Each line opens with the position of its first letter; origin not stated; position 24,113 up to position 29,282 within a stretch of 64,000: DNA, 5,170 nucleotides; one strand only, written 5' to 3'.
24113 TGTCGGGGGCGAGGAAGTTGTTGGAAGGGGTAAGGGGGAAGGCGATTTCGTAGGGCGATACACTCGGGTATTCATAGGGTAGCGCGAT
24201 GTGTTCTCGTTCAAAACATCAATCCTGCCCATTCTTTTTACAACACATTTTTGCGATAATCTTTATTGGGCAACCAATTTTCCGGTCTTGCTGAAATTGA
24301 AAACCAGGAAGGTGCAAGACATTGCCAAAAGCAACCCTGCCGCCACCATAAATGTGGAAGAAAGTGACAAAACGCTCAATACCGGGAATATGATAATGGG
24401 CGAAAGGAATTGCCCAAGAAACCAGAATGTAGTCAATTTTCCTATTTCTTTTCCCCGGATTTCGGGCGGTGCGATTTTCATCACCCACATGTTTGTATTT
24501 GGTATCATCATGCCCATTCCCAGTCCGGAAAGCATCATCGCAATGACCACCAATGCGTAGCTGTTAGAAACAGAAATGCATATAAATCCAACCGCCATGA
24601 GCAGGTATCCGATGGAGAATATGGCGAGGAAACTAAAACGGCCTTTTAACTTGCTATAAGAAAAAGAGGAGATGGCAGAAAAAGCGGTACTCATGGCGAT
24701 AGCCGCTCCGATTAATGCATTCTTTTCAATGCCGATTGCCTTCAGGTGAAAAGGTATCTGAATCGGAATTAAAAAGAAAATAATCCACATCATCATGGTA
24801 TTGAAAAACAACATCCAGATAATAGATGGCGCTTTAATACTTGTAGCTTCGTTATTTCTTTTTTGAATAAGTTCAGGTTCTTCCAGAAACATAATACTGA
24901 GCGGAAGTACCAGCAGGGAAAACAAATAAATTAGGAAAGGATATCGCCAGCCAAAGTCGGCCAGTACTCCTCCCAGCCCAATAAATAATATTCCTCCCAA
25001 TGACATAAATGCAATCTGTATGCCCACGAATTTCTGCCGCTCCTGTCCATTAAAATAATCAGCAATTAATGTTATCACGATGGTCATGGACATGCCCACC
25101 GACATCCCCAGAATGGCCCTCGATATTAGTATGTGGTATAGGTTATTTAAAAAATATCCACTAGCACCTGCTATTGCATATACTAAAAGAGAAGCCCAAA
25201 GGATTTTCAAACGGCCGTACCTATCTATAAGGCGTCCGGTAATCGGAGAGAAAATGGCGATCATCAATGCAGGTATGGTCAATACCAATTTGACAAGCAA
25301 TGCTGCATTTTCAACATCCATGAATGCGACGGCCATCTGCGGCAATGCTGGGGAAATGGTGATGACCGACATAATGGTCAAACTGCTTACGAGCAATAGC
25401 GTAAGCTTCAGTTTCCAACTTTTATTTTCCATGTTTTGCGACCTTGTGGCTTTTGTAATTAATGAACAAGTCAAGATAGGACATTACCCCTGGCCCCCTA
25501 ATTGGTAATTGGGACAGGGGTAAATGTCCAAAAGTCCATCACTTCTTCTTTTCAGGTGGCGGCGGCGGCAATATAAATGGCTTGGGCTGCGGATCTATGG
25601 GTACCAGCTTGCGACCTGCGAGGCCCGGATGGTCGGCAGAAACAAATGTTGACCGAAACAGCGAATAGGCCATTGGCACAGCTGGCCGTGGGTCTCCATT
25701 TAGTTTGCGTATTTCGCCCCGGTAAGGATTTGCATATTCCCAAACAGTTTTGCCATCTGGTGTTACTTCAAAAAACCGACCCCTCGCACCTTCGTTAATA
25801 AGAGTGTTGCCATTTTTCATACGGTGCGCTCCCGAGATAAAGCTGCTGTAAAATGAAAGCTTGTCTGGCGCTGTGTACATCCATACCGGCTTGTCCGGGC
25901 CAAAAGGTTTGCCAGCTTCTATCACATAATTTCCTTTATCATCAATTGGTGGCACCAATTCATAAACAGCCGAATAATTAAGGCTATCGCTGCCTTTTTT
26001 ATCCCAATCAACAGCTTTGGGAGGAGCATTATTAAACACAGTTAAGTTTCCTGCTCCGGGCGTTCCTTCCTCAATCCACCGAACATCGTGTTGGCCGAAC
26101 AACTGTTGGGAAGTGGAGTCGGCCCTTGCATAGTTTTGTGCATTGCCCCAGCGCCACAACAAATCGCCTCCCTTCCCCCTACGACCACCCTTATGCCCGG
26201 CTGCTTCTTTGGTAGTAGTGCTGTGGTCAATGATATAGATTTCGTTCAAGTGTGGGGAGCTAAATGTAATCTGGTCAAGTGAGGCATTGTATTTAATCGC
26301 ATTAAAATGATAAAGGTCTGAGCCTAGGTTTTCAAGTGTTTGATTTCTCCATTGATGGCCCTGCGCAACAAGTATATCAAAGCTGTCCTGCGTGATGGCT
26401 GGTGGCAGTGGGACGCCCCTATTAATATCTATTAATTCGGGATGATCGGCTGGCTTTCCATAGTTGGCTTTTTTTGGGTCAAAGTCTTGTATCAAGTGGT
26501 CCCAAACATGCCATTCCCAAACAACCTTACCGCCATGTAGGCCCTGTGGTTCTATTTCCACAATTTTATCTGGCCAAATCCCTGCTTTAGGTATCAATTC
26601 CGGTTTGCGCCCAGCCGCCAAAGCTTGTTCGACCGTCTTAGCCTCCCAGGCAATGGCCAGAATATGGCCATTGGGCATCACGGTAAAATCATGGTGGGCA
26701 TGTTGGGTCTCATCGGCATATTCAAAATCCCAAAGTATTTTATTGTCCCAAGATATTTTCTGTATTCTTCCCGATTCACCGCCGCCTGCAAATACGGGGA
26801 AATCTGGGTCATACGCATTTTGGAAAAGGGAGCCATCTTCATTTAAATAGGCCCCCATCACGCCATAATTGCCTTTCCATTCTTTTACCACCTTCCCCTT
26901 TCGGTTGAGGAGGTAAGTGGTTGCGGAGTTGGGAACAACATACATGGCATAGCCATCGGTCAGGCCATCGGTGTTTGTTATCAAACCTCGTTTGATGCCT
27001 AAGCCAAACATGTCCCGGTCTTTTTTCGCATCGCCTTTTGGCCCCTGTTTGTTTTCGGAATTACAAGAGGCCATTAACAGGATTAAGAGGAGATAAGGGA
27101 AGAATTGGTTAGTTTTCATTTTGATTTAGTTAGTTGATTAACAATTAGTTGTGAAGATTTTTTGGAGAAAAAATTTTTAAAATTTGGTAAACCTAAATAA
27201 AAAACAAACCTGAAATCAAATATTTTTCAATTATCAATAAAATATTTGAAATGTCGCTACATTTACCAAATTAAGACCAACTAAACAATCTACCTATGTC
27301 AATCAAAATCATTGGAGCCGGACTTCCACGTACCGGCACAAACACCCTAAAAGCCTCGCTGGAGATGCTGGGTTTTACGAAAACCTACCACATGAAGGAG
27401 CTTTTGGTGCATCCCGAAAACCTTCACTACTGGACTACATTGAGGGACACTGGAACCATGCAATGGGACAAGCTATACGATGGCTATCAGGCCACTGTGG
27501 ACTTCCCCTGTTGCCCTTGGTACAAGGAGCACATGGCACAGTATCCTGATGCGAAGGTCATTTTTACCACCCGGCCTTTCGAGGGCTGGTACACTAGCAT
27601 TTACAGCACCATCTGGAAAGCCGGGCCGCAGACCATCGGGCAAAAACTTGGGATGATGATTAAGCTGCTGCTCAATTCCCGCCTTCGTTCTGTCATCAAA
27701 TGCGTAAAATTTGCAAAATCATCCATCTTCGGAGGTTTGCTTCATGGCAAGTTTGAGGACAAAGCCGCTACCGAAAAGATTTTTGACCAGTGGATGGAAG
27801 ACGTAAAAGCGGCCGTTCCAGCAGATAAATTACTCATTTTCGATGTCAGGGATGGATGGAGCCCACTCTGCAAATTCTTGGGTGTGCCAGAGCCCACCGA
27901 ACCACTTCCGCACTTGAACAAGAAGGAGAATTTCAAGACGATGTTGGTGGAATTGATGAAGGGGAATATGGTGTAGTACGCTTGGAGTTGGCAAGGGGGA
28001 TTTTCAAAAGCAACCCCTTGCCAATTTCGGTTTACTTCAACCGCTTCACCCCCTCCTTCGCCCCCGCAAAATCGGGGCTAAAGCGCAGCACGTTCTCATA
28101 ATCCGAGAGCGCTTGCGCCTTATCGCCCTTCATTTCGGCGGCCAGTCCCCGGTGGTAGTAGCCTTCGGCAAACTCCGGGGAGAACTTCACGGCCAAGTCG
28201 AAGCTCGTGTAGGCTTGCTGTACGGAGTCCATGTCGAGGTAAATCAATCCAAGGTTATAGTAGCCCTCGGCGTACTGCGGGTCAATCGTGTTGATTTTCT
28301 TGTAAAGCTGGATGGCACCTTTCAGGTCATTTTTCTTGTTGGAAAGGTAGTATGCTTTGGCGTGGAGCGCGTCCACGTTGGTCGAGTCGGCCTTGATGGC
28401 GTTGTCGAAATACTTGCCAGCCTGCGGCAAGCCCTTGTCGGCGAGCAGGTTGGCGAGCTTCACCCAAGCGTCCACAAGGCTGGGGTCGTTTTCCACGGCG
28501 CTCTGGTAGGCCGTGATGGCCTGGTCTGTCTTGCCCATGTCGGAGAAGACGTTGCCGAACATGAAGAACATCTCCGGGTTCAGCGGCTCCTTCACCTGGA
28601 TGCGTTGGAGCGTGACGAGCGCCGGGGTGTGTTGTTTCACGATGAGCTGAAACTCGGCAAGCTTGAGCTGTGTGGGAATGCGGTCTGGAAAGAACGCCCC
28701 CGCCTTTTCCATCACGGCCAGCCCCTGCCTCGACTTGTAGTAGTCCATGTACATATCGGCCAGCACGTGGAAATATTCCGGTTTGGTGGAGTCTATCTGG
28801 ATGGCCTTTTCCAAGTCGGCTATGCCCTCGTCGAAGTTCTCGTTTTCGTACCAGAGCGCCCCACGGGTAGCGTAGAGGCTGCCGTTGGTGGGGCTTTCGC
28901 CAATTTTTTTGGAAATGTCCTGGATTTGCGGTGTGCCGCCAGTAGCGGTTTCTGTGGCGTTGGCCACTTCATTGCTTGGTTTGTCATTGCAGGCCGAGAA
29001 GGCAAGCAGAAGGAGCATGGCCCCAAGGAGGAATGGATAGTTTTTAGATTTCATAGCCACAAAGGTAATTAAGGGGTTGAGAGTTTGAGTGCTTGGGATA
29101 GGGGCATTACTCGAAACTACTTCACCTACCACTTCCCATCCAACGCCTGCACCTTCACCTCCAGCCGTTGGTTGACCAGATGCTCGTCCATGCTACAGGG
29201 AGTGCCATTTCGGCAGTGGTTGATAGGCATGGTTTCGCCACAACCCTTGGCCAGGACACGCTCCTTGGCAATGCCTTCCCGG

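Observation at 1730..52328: Intergenic spacers are filled with locus-specific short-word tandem arrays mirrored into long imperfect palindromes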

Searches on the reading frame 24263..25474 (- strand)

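Call 71: search_protein_families(library=pfam, proteins=[window:24263-25474:-])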
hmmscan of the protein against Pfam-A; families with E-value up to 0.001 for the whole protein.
window:24263-25474:- (403 aa): 2 families
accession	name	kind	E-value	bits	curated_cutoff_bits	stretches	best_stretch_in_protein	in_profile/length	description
PF07690.21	MFS_1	-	4.3e-58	197.3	33.4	2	26-359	1-347/347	Major Facilitator Superfamily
PF00083.30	Sugar_tr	-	1.6e-13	50.8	22.3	2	57-200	44-194/452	Sugar (and other) transporter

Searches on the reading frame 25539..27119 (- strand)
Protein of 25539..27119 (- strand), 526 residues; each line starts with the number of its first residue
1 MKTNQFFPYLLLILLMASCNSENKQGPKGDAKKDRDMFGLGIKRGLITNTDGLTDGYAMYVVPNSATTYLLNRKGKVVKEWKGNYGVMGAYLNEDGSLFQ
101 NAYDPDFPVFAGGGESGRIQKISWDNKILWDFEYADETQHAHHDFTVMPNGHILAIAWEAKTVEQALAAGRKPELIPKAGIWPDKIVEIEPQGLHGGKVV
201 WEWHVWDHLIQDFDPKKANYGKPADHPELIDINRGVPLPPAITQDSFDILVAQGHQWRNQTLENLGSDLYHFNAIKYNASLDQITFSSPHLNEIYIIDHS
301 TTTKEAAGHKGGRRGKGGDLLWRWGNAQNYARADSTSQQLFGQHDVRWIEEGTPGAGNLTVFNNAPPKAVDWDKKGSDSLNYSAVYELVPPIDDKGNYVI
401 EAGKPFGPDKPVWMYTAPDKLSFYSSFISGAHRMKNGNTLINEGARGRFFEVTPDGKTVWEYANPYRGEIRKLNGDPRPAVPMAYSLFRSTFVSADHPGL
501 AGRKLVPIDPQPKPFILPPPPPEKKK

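Call 71: search_protein_families(library=pfam, proteins=[window:25539-27119:-])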
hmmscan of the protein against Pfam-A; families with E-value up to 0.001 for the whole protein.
window:25539-27119:- (526 aa): 2 families
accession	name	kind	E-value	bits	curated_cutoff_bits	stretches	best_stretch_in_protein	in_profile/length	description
PF05935.17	Arylsulfotrans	-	3.1e-19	69.7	24.2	1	138-449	90-337/374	Arylsulfotransferase (ASST)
PF14269.12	Arylsulfotran_2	-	5.7e-07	29.7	27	1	117-463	25-299/301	Arylsulfotransferase (ASST)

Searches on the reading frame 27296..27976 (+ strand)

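Call 72: search_protein_families(library=pfam, proteins=[window:27296-27976:+])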
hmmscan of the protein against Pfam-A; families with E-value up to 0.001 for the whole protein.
window:27296-27976:+ (226 aa): 1 family
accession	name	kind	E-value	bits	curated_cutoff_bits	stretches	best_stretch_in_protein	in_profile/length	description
PF17784.7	Sulfotransfer_4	-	3e-60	204.2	22.8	1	4-213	1-215/215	Sulfotransferase domain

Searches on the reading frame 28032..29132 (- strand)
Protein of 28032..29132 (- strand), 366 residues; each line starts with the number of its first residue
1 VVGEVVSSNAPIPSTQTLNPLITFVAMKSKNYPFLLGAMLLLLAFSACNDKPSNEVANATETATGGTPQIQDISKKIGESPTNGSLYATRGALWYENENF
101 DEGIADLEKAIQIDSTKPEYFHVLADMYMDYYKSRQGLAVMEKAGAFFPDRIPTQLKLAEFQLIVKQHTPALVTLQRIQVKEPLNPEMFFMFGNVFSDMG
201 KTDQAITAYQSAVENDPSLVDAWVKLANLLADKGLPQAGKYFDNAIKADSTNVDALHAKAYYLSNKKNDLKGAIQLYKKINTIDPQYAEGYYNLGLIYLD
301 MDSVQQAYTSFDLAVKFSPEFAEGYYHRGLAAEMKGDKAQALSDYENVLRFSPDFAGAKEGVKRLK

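Call 72: search_protein_families(library=pfam, proteins=[window:28032-29132:-])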
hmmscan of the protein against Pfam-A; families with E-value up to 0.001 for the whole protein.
window:28032-29132:- (366 aa): 19 families
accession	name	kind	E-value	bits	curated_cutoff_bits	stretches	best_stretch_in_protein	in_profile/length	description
PF13414.12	TPR_11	-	6.4e-29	99.8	26.8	2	193-234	1-42/42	TPR repeat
PF00515.34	TPR_1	-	5.1e-25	86.7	27.8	2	322-355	1-34/34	Tetratricopeptide repeat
PF13431.12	TPR_17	-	1.3e-22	78.5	24.4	0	276-306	1-31/34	Tetratricopeptide repeat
PF07719.23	TPR_2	-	9e-22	75.8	27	1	322-354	1-33/34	Tetratricopeptide repeat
PF13181.12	TPR_8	-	6.9e-21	73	25.7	0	187-218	2-33/34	Tetratricopeptide repeat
PF13432.12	TPR_16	-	1.1e-15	58.1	32.7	1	190-251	1-63/65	Tetratricopeptide repeat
PF14559.12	TPR_19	-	1.9e-15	57.4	25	0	268-317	5-54/68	Tetratricopeptide repeat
PF23914.1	TPR_CcmH_CycH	-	1.8e-13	51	42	1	181-283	45-150/158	Cytochrome c-type biogenesis protein H TPR domain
PF13428.12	TPR_14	-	6.8e-13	48.4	23.5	0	193-229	8-44/44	Tetratricopeptide repeat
PF13174.12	TPR_6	-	6.1e-10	39.5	26.3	0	190-217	4-31/33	Tetratricopeptide repeat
PF13371.12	TPR_9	-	1.4e-09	38.3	35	0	85-117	30-62/73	Tetratricopeptide repeat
PF12895.13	ANAPC3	-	4.6e-08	33.7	27.2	0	240-311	10-79/82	Anaphase-promoting complex, cyclosome, subunit 3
PF13424.12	TPR_12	-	1.3e-07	32.1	30.1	0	191-216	50-75/77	Tetratricopeptide repeat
PF24575.1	TPR_Slam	-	2e-07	31.9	35.2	0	195-232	56-94/104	Surface lipoprotein assembly modifier, N-terminal TPR repeats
PF09976.15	TPR_21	-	3.1e-05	24.3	25.5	0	155-217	116-177/193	Tetratricopeptide repeat-like domain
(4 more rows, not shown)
